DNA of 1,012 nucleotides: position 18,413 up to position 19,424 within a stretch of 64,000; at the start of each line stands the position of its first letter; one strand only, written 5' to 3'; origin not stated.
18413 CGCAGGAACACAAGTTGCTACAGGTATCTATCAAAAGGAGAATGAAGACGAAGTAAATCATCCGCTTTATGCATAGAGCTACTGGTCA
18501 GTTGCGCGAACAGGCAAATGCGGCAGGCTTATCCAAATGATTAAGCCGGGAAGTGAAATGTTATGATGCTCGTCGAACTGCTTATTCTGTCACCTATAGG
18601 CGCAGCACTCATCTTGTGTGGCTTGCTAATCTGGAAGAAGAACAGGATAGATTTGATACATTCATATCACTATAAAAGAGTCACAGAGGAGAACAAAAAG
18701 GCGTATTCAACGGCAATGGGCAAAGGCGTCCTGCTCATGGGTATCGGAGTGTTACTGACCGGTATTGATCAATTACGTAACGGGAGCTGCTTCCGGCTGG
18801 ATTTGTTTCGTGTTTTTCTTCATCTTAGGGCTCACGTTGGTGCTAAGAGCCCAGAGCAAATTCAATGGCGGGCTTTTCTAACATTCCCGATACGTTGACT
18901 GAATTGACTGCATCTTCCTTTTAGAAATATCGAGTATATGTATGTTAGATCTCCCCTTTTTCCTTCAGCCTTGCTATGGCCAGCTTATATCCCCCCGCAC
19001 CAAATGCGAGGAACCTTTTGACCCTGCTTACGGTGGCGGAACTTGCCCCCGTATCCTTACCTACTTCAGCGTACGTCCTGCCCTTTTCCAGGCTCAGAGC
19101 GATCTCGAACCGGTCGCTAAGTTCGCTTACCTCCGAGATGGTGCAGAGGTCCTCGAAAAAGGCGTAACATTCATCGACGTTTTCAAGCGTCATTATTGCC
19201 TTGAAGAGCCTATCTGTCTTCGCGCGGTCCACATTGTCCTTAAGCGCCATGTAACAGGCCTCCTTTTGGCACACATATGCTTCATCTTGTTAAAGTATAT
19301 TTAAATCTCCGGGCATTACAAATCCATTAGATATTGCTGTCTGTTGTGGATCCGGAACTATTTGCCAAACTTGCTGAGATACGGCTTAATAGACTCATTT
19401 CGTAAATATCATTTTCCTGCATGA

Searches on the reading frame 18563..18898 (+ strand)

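Call 103: search_protein_families(library=pfam, max_evalue=0.01, proteins=[window:18563-18898:+])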
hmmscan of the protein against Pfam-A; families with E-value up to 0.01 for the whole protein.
window:18563-18898:+ (111 aa): 1 family
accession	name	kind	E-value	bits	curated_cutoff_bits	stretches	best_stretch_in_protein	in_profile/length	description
PF12650.12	DUF3784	-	1.8e-06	28.5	28.1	1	12-69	3-63/94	Domain of unknown function (DUF3784)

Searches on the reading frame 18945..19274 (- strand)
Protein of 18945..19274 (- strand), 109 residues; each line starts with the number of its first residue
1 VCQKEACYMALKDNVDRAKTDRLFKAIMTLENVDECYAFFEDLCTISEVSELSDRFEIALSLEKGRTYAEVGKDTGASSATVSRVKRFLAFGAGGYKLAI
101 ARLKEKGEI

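Call 103: search_protein_families(library=pfam, max_evalue=0.01, proteins=[window:18945-19274:-])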
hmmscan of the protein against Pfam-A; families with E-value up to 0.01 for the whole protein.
window:18945-19274:- (109 aa): 4 families
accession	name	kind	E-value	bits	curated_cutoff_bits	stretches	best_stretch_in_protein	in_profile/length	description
PF01371.25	Trp_repressor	-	6.9e-23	81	27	1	20-103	3-87/88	Trp repressor protein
PF13384.12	HTH_23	-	0.0013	18.9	24.6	1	53-92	5-45/50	Homeodomain-like domain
PF04545.22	Sigma70_r4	-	0.0071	16.3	24.1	0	55-86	16-41/50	Sigma-70, region 4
PF13936.12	HTH_38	-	0.0092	16.1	27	0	52-85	7-40/44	Helix-turn-helix domain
